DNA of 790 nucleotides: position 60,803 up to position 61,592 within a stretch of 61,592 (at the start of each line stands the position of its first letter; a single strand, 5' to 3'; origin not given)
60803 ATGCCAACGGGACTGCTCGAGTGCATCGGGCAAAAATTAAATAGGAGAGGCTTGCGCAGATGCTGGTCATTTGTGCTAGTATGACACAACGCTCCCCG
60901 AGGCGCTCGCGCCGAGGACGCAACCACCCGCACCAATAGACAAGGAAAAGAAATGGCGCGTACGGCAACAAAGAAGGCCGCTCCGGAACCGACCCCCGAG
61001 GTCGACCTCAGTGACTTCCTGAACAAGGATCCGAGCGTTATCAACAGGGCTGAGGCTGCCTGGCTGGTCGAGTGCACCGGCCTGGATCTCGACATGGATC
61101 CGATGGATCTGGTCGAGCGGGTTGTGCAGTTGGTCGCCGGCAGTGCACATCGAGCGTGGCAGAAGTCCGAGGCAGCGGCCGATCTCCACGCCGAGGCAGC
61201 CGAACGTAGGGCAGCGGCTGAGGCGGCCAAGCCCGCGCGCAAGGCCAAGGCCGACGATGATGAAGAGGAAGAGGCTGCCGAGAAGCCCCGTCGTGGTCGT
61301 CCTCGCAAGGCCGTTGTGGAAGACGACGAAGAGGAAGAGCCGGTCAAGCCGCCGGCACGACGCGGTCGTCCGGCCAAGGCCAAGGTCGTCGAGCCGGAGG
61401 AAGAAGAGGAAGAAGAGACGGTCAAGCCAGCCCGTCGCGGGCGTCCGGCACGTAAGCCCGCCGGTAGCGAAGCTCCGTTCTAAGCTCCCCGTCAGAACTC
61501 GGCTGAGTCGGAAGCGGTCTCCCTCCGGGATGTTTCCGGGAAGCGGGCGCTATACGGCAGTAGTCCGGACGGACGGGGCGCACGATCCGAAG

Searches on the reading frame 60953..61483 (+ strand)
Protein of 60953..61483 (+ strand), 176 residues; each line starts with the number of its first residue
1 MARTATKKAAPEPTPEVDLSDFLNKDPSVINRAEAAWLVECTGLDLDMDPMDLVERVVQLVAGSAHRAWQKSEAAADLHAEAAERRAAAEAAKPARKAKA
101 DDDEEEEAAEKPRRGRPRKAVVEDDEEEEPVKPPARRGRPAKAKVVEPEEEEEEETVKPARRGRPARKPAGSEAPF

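Call 31: search_protein_families(library=pfam, max_evalue=0.01, proteins=[window:60953-61483:+])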
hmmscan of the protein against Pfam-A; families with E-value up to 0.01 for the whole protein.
window:60953-61483:+ (176 aa): 0 families

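Call 90: search_protein_families(library=phrogs, max_evalue=0.001, proteins=[window:60953-61483:+])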
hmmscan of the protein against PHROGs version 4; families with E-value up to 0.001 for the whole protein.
window:60953-61483:+ (176 aa): 1 family
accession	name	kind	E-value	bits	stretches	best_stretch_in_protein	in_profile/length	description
phrog_34140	-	unknown function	0.00078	20.5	0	19-170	14-175/196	-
